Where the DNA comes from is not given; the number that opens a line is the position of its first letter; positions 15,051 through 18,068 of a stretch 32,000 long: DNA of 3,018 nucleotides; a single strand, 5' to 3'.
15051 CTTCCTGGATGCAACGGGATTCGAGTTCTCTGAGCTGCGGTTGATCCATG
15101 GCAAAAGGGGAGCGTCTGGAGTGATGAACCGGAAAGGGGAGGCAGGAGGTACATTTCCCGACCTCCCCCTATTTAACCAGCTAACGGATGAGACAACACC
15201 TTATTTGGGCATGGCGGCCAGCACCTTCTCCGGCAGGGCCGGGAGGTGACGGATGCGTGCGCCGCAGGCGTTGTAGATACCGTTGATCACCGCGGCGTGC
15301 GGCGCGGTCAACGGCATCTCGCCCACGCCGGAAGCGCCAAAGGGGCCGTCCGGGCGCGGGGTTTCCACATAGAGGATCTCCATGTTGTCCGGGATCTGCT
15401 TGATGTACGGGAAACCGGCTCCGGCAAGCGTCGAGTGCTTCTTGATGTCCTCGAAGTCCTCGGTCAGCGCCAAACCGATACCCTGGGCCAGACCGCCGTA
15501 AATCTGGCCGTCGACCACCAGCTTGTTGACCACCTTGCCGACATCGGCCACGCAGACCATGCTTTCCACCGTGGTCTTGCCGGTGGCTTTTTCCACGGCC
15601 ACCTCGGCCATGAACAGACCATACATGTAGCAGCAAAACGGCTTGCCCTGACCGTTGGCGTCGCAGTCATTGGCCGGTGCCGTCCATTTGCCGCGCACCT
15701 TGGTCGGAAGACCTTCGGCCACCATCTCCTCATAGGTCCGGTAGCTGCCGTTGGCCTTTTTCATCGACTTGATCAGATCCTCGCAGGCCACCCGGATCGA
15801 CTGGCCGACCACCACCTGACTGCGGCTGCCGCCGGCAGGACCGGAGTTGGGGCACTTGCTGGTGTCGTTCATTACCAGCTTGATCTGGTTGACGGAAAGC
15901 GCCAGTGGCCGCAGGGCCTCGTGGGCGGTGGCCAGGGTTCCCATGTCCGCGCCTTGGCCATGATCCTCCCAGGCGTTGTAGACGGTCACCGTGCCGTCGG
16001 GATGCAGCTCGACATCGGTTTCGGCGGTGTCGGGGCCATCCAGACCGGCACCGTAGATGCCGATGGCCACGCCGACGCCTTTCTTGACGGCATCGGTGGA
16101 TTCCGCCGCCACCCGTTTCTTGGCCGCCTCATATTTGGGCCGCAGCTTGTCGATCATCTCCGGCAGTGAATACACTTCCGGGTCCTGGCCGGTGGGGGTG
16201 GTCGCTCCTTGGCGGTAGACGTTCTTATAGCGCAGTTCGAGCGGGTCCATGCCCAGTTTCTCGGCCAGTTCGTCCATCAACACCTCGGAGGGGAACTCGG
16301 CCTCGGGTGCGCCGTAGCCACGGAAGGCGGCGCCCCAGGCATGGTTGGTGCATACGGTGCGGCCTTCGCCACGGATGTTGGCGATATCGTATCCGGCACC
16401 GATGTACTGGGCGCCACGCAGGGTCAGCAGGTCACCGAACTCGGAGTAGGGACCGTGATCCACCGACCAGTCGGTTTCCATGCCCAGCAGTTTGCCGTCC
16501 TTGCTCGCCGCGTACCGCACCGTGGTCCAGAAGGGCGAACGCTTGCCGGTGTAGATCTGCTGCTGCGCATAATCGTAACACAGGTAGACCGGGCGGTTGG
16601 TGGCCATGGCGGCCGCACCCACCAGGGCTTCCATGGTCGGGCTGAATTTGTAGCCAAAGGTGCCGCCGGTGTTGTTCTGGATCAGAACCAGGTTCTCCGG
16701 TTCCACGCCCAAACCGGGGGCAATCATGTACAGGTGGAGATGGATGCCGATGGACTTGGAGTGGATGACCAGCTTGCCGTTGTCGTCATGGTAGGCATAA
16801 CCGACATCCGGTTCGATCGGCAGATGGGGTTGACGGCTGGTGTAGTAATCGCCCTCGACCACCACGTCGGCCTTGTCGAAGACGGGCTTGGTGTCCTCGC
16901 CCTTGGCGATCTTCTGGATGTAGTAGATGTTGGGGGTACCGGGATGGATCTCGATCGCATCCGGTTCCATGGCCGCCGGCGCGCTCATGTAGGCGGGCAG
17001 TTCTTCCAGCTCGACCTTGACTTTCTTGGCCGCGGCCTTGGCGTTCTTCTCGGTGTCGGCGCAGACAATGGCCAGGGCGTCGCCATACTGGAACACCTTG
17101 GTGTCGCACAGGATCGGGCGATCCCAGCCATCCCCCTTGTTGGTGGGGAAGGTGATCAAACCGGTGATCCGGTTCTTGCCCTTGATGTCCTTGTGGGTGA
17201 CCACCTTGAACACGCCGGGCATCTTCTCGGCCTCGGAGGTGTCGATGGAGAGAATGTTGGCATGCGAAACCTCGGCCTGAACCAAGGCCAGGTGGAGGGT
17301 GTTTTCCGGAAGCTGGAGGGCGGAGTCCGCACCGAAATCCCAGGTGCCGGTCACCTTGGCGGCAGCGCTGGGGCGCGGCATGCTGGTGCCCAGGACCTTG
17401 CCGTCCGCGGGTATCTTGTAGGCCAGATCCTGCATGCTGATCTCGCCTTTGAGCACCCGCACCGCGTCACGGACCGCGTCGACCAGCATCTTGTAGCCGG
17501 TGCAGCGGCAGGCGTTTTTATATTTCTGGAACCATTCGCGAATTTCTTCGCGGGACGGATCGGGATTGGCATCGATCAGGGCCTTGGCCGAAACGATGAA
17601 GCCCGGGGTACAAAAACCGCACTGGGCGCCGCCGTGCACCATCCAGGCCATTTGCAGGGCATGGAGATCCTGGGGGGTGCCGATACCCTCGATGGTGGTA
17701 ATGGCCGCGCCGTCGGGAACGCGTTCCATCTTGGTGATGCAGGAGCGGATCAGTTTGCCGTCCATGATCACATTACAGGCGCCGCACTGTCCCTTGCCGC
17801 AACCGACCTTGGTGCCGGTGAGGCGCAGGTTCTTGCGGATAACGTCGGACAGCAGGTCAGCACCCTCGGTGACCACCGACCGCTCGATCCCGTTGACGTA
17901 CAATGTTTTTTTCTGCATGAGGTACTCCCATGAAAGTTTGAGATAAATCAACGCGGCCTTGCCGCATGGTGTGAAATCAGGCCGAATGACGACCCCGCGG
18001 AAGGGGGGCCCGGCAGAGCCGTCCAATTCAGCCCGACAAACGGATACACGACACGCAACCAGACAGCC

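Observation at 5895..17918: Nine-gene, translationally coupled accessory module welded to a Mop-type aldehyde oxidoreductase; most genes are unexplained by known Moco biosynthesis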

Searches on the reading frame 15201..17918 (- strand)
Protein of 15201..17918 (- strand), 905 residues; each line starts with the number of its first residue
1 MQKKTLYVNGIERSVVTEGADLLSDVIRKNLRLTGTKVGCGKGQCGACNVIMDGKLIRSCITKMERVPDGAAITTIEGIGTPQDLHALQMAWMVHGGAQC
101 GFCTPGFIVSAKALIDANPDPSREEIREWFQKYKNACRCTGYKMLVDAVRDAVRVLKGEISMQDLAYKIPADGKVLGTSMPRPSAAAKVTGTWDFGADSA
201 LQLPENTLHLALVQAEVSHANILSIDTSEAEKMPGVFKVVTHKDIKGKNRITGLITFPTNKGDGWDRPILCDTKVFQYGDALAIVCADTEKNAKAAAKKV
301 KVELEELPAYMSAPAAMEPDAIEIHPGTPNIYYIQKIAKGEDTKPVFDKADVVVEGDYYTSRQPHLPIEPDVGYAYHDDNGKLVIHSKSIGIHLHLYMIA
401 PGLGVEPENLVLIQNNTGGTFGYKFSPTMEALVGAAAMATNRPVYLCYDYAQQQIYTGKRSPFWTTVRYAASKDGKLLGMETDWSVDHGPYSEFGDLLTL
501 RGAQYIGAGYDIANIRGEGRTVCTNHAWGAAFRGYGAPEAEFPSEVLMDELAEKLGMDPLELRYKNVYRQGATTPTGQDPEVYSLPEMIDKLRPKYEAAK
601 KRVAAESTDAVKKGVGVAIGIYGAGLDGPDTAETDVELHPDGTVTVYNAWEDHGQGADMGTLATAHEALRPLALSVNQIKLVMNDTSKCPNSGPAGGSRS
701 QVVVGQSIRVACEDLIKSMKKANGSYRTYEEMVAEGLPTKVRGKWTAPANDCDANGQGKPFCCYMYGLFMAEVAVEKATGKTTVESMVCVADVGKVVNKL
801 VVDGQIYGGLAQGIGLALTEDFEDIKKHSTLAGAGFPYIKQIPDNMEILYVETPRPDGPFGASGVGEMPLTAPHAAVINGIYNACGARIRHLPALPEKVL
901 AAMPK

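Call 5: search_protein_families(library=ncbifam, proteins=[window:15201-17918:-], max_evalue=0.001)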
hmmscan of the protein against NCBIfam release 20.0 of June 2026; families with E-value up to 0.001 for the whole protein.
window:15201-17918:- (905 aa): 20 families
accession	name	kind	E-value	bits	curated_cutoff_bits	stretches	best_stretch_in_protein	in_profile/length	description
NF045668.1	pterin_aldehy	equivalog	0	1710.1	1100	1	3-903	2-904/905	molybdopterin-dependent aldehyde oxidoreductase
TIGR03311.1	Se_dep_XDH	equivalog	1.5e-133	446.8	830.45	1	6-891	3-837/848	selenium-dependent xanthine dehydrogenase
NF043082.1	XdhA_XDHase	equivalog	2.7e-105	353.1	780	2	176-717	1-543/758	xanthine dehydrogenase subunit XdhA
NF007426.0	PRK09970.1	equivalog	2.9e-98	329.8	916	2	174-717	4-546/761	xanthine dehydrogenase molybdenum-binding subunit XdhA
TIGR03196.1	pucD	equivalog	2.7e-97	327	783.65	2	180-721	7-544/763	xanthine dehydrogenase subunit D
TIGR03194.1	4hydrxCoA_A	equivalog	4.6e-91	306.4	994.55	2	184-719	5-529/746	4-hydroxybenzoyl-CoA reductase subunit alpha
NF041018.1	glyceraldDH_alpha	equivalog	5.5e-79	266.4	790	1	177-900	4-741/741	glyceraldehyde dehydrogenase subunit alpha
TIGR03313.1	Se_sel_red_Mo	hypoth_equivalog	1.1e-77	261.6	1101.9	2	342-904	363-950/951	molybdopterin-dependent oxidoreductase Mo/Fe-S-binding subunit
TIGR02965.1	xanthine_xdhB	equivalog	4.4e-70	236.8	849.5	2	177-720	2-533/758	xanthine dehydrogenase molybdopterin binding subunit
TIGR02969.1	mam_aldehyde_ox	subfamily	8.9e-70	235.5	1912.3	2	204-824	602-1214/1330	aldehyde oxidase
NF041671.1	peri_hyde_PaoC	equivalog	7.3e-65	219.7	1180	1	173-905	15-733/735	aldehyde oxidoreductase molybdenum-binding subunit PaoC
NF040766.1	CODH_aero_grp5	exception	1.4e-62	212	950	2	174-717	3-551/785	aerobic carbon-monoxide dehydrogenase large subunit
TIGR02416.1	CO_dehy_Mo_lg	equivalog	1.3e-51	175.6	991.15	2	206-715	20-556/770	aerobic carbon-monoxide dehydrogenase large subunit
TIGR03198.1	pucE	equivalog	1.8e-42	144.3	254.3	1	4-152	4-148/151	xanthine dehydrogenase subunit E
NF041020.1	glyceraldDH_gamma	equivalog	2.9e-42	144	290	1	5-157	14-163/164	glyceraldehyde dehydrogenase subunit gamma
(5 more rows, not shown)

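Call 6: search_protein_families(library=pfam, proteins=[window:15201-17918:-], max_evalue=0.001)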
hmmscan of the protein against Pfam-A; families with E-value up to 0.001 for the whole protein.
window:15201-17918:- (905 aa): 6 families
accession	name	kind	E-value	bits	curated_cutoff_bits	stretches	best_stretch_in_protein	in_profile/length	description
PF02738.23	MoCoBD_1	-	6.3e-76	255.1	27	1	324-567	1-244/244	Molybdopterin cofactor-binding domain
PF20256.3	MoCoBD_2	-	1.4e-64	218.7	27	1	594-843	4-283/283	Molybdopterin cofactor-binding domain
PF01799.25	Fer2_2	-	2.4e-27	95.3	30.3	1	75-150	1-75/75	[2Fe-2S] binding domain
PF01315.27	Ald_Xan_dh_C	-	1.4e-22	80.5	31.3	1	202-308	11-110/110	Aldehyde oxidase and xanthine dehydrogenase, a/b hammerhead domain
PF00111.32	Fer2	-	3.5e-06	27.3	21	1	7-61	2-56/77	2Fe-2S iron-sulfur cluster binding domain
PF13085.11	Fer2_3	-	0.00026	21.4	27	0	38-80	50-93/107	2Fe-2S iron-sulfur cluster binding domain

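Call 62: search_solved_structures(query=window:15201-17918:-, max_evalue=1e-100, show_alignments=1)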
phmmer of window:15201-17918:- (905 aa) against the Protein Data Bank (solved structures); distinct sequences matched with E-value up to 1e-100: 2.
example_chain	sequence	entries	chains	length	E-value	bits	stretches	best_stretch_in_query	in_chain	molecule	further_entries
1dgj_A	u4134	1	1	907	0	1556.8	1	1-905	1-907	ALDEHYDE OXIDOREDUCTASE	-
1sij_A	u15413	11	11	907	0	1458.4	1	3-903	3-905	Aldehyde oxidoreductase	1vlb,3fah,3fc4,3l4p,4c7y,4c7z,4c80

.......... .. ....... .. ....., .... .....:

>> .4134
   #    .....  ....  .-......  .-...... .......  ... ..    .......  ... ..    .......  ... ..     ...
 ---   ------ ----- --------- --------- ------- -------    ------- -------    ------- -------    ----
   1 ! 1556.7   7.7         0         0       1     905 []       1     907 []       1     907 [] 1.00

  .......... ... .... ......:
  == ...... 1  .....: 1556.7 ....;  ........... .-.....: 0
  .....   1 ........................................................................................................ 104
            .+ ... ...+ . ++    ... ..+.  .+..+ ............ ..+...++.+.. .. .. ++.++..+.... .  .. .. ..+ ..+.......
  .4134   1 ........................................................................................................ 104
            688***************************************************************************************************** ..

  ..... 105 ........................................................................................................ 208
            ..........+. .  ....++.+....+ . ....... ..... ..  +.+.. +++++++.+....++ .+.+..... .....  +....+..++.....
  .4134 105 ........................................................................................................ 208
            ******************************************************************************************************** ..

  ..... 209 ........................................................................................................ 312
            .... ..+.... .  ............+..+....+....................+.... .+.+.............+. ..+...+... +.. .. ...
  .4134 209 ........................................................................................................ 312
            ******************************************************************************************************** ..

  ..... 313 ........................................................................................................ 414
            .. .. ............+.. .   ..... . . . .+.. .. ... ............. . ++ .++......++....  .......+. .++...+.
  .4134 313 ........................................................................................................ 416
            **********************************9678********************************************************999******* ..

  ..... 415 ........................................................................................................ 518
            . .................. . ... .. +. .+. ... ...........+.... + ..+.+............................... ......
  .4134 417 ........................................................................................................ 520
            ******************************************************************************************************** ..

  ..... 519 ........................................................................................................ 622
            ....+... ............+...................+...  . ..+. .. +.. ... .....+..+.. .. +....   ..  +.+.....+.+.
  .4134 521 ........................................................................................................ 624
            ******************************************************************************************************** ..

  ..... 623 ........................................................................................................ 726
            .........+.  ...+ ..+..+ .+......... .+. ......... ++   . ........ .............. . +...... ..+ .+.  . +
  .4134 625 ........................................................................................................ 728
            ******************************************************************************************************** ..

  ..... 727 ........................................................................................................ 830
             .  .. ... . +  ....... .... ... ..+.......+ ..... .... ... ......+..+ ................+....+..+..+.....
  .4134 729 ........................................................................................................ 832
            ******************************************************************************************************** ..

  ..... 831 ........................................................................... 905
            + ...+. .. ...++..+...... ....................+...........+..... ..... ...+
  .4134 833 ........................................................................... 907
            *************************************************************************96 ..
